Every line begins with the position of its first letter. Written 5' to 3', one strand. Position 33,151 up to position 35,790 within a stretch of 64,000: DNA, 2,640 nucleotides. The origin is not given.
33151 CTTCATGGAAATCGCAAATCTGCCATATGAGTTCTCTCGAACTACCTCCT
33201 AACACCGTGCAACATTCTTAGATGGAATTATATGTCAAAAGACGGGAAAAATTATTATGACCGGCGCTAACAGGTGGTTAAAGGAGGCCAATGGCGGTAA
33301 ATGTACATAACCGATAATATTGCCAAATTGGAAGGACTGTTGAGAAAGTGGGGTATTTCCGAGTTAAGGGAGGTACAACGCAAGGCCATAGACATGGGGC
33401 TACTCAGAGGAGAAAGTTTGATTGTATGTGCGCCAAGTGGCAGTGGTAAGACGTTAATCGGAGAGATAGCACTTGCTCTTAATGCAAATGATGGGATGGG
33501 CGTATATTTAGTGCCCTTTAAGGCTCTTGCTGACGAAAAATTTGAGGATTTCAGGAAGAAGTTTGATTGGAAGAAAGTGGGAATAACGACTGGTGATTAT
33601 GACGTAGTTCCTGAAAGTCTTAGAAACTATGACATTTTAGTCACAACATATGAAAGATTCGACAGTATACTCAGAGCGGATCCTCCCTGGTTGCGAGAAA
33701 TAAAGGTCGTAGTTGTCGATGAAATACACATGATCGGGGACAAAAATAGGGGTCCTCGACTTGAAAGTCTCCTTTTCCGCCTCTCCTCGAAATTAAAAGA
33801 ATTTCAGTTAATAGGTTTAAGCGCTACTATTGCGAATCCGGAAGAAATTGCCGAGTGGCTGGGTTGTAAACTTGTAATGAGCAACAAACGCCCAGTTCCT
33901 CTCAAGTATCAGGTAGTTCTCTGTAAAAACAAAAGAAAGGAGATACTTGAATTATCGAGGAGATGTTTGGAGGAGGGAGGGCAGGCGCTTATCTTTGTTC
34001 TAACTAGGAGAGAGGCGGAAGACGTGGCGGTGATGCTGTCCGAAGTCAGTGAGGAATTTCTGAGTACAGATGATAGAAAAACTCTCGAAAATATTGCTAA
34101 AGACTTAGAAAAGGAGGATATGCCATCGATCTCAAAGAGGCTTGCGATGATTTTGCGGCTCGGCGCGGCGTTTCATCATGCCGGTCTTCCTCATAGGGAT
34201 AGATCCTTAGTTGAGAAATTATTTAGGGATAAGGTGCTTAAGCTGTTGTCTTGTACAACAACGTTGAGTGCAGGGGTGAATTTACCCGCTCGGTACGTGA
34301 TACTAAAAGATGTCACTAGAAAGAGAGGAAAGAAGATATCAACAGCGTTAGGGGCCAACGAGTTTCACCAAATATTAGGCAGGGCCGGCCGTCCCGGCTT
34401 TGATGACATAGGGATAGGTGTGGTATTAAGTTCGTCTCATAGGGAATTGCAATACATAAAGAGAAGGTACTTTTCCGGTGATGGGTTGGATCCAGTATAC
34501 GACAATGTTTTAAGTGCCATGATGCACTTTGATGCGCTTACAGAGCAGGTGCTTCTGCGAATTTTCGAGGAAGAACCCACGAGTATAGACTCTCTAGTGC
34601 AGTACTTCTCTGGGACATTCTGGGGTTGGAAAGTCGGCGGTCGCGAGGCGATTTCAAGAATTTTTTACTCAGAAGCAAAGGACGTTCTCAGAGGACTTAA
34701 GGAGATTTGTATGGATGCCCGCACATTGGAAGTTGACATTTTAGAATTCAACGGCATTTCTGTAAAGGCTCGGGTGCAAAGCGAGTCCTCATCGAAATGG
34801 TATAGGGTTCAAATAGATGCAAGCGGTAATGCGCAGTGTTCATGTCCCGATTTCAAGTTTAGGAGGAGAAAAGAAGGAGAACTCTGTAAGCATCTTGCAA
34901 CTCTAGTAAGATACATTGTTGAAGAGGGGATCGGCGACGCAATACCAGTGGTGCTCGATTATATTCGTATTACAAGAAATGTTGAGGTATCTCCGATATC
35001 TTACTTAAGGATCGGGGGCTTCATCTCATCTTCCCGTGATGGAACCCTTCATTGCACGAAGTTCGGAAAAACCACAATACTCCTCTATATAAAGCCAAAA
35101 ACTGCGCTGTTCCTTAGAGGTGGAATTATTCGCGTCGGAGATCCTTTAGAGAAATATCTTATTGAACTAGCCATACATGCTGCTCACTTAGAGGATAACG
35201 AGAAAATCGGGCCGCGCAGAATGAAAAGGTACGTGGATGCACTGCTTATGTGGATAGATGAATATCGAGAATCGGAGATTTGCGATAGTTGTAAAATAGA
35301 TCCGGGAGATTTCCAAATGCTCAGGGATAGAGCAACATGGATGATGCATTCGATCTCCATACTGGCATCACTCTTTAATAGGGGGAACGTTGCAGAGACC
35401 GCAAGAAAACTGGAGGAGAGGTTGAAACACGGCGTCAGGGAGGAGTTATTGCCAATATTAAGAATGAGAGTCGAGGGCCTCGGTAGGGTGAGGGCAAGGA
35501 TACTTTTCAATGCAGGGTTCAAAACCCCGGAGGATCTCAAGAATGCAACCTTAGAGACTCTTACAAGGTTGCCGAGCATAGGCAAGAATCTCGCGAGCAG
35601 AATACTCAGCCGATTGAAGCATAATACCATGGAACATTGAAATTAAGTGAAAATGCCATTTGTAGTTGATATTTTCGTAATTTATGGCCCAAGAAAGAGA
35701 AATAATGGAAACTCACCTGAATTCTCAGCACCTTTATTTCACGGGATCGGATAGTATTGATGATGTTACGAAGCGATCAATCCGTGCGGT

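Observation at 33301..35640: Ski2/Hel308-like helicase carrying an embedded SWIM zinc finger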

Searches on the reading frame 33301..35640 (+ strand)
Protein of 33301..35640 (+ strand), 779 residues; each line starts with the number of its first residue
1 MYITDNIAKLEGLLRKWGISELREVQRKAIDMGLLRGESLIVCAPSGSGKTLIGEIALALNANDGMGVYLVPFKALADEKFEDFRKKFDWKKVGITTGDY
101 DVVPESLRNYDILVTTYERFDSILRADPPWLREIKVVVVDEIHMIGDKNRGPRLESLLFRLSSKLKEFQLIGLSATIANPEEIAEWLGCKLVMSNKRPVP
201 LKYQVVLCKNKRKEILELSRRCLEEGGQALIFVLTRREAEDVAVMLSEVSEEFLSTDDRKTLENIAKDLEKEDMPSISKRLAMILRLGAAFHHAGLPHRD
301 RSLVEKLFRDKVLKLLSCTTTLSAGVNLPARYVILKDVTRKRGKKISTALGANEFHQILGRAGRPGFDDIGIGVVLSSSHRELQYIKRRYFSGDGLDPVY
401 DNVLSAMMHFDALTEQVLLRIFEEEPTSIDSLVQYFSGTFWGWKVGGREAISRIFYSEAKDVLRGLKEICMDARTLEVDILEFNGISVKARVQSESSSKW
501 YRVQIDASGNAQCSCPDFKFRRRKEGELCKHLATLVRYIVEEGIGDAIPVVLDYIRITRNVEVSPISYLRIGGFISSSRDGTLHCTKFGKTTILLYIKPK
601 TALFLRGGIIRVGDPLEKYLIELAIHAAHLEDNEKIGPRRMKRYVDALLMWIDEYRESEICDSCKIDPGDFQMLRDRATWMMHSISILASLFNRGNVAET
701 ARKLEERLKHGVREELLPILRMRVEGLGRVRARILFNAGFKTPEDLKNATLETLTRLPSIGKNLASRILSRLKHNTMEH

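Call 3: search_protein_families(library=pfam, proteins=[window:33301-35640:+], max_evalue=1)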
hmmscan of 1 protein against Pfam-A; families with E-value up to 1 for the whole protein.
window:33301-35640:+ (779 aa): 15 families
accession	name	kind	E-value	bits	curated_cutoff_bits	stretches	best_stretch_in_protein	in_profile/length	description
PF00270.35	DEAD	-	2.7e-31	109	26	1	24-182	2-166/167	DEAD/DEAH box helicase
PF21280.2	Helicase_dom4_arc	-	5.2e-16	59.1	27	1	647-711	61-125/125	Archaeal helicase, domain 4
PF14520.12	HHH_5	-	1.4e-11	45.1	27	1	723-773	6-56/57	Helix-hairpin-helix domain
PF04851.21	ResIII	-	4.8e-11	43.3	22.5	1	21-177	3-162/164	Type III restriction enzyme, res subunit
PF00271.37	Helicase_C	-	1.9e-10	41.4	23.5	1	282-366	38-110/110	Helicase conserved C-terminal domain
PF22527.2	DEXQc_Suv3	-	1.3e-07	31.7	27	1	44-173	20-131/154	DEXQ-box helicase domain of Suv3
PF04434.22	SWIM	-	2e-06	27.7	19.6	1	501-537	1-35/38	SWIM zinc finger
PF12826.13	HHH_2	-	0.00071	20.1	27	1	728-774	12-57/64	Helix-hairpin-helix motif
PF13401.12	AAA_22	-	0.0055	17.5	27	1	39-168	7-116/130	AAA domain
PF10391.15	DNA_pol_lambd_f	-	0.0055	16.9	29.8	1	722-761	4-43/51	Fingers domain of DNA polymerase lambda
PF00633.29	HHH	-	0.016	15.5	24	1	744-770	3-29/30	Helix-hairpin-helix motif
PF18865.6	AbiJ_NTD5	-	0.049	14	26.7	0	411-441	56-86/93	AbiJ N-terminal domain 5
PF00176.29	SNF2-rel_dom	-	0.087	12.4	24.9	1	104-149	98-141/290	SNF2-related domain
PF13604.12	AAA_30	-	0.09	12.9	27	1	22-149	2-104/191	AAA domain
PF08148.17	DSHCT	-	0.11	12.7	22.7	1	633-712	89-169/172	DSHCT (NUC185) domain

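Call 4: search_protein_families(library=ncbifam, proteins=[window:33301-35640:+], max_evalue=0.1)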
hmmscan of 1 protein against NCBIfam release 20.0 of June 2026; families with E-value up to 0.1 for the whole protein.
window:33301-35640:+ (779 aa): 31 families (the best 25 are shown)
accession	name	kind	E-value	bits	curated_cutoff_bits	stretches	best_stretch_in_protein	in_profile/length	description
NF002654.0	PRK02362.1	equivalog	1.2e-144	483.5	887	2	10-453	12-465/739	ATP-dependent DNA helicase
NF001308.0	PRK00254.1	equivalog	5.1e-124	415.1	1216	2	9-444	11-446/720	ATP-dependent DNA helicase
NF040935.1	helicase_Hel308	equivalog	9.3e-113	377.7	1200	2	9-400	14-422/704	ATP-dependent DNA helicase Hel308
NF002251.0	PRK01172.1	equivalog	2.2e-110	369.9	891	2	21-412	22-409/674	ATP-dependent DNA helicase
TIGR04121.1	DEXH_lig_assoc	equivalog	1e-23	83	850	1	23-329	15-319/804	ligase-associated DNA damage response DEXH box helicase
NF010338.0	PRK13767.1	equivalog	2.3e-18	65.9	849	1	13-331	22-360/877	ATP-dependent helicase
NF007284.0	PRK09751.1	equivalog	3.5e-10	37.8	1496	1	71-190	107-230/1538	ATP-dependent helicase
TIGR01389.1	recQ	equivalog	5.9e-10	38.2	640.2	2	14-248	6-246/591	DNA helicase RecQ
TIGR00614.1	recQ_fam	subfamily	3.7e-08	32.6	219.8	1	15-247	5-247/470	RecQ family ATP-dependent DNA helicase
TIGR00643.1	recG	equivalog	2.6e-07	29.7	659.4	1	47-366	266-554/629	ATP-dependent DNA helicase RecG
NF008279.0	PRK11057.1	equivalog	5.2e-06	25.2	1015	1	286-367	260-332/608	ATP-dependent DNA helicase RecQ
TIGR03817.1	DECH_helic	hypoth_equivalog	6.3e-06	24.7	874.1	1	13-331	28-348/742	helicase/secretion neighborhood putative DEAH-box helicase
NF041063.1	DpdF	equivalog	3.3e-05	22.6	550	1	26-87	145-209/813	protein DpdF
NF010337.0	PRK13766.1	equivalog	0.0003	19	610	1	21-143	16-142/781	Hef nuclease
NF008165.0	PRK10917.1-3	equivalog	0.00055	18.5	711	1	47-364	295-579/692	ATP-dependent DNA helicase RecG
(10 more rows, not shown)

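Call 5: search_solved_structures(query=window:33301-35640:+, max_evalue=0.001, show_alignments=2)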
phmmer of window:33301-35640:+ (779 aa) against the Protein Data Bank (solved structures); distinct sequences matched with E-value up to 0.001: 70 (the best 60 are shown).
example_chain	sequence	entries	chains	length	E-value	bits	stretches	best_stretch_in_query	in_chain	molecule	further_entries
2zj2_A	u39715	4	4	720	2.5e-103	349.6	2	9-444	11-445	Putative ski2-type helicase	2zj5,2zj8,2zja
2p6r_A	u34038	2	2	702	3.2e-90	306.3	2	11-394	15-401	afUHEL308 HELICASE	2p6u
9b15_A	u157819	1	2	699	2.1e-88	300.3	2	11-394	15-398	ATP-dependent DNA helicase Hel308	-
2va8_A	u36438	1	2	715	3.5e-84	286.3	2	13-402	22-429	SKI2-TYPE HELICASE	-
7zpq_CA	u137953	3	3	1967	2.1e-83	283.8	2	37-385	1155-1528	SLH1 isoform 1 | RQC trigger complex helicase SLH1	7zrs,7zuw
8alz_B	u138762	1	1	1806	4.7e-83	282.6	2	40-385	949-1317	Activating signal cointegrator 1 complex subunit 3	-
6qdv_B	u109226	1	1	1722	1.7e-76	261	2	18-386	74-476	U5 small nuclear ribonucleoprotein 200 kDa helicase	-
4f91_B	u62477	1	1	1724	1.7e-76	261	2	18-386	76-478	U5 small nuclear ribonucleoprotein 200 kDa helicase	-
4f92_B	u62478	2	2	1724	1.7e-76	261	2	18-386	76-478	U5 small nuclear ribonucleoprotein 200 kDa helicase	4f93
4kit_B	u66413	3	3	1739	1.7e-76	260.9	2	18-386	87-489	U5 small nuclear ribonucleoprotein 200 kDa helicase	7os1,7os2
5urj_A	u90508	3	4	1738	1.7e-76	260.9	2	18-386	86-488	U5 small nuclear ribonucleoprotein 200 kDa helicase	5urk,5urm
6s8q_B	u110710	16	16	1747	1.7e-76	260.9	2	18-386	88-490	U5 small nuclear ribonucleoprotein 200 kDa helicase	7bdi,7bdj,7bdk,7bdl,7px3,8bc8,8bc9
3jcr_C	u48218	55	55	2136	3.3e-76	260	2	18-386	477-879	hBrr2 | U5 small nuclear ribonucleoprotein 200 kDa helicase | Brr2, U5 small nuclear ribonucleoprotein 200 kDa helicase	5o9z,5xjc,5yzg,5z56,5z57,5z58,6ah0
6s8o_B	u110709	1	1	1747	3.4e-76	259.9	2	18-386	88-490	U5 small nuclear ribonucleoprotein 200 kDa helicase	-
6s9i_B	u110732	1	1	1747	4e-76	259.7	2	18-386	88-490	U5 small nuclear ribonucleoprotein 200 kDa helicase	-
7ujb_A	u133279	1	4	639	8.5e-53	182.6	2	9-247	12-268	DEAD/DEAH box RNA helicase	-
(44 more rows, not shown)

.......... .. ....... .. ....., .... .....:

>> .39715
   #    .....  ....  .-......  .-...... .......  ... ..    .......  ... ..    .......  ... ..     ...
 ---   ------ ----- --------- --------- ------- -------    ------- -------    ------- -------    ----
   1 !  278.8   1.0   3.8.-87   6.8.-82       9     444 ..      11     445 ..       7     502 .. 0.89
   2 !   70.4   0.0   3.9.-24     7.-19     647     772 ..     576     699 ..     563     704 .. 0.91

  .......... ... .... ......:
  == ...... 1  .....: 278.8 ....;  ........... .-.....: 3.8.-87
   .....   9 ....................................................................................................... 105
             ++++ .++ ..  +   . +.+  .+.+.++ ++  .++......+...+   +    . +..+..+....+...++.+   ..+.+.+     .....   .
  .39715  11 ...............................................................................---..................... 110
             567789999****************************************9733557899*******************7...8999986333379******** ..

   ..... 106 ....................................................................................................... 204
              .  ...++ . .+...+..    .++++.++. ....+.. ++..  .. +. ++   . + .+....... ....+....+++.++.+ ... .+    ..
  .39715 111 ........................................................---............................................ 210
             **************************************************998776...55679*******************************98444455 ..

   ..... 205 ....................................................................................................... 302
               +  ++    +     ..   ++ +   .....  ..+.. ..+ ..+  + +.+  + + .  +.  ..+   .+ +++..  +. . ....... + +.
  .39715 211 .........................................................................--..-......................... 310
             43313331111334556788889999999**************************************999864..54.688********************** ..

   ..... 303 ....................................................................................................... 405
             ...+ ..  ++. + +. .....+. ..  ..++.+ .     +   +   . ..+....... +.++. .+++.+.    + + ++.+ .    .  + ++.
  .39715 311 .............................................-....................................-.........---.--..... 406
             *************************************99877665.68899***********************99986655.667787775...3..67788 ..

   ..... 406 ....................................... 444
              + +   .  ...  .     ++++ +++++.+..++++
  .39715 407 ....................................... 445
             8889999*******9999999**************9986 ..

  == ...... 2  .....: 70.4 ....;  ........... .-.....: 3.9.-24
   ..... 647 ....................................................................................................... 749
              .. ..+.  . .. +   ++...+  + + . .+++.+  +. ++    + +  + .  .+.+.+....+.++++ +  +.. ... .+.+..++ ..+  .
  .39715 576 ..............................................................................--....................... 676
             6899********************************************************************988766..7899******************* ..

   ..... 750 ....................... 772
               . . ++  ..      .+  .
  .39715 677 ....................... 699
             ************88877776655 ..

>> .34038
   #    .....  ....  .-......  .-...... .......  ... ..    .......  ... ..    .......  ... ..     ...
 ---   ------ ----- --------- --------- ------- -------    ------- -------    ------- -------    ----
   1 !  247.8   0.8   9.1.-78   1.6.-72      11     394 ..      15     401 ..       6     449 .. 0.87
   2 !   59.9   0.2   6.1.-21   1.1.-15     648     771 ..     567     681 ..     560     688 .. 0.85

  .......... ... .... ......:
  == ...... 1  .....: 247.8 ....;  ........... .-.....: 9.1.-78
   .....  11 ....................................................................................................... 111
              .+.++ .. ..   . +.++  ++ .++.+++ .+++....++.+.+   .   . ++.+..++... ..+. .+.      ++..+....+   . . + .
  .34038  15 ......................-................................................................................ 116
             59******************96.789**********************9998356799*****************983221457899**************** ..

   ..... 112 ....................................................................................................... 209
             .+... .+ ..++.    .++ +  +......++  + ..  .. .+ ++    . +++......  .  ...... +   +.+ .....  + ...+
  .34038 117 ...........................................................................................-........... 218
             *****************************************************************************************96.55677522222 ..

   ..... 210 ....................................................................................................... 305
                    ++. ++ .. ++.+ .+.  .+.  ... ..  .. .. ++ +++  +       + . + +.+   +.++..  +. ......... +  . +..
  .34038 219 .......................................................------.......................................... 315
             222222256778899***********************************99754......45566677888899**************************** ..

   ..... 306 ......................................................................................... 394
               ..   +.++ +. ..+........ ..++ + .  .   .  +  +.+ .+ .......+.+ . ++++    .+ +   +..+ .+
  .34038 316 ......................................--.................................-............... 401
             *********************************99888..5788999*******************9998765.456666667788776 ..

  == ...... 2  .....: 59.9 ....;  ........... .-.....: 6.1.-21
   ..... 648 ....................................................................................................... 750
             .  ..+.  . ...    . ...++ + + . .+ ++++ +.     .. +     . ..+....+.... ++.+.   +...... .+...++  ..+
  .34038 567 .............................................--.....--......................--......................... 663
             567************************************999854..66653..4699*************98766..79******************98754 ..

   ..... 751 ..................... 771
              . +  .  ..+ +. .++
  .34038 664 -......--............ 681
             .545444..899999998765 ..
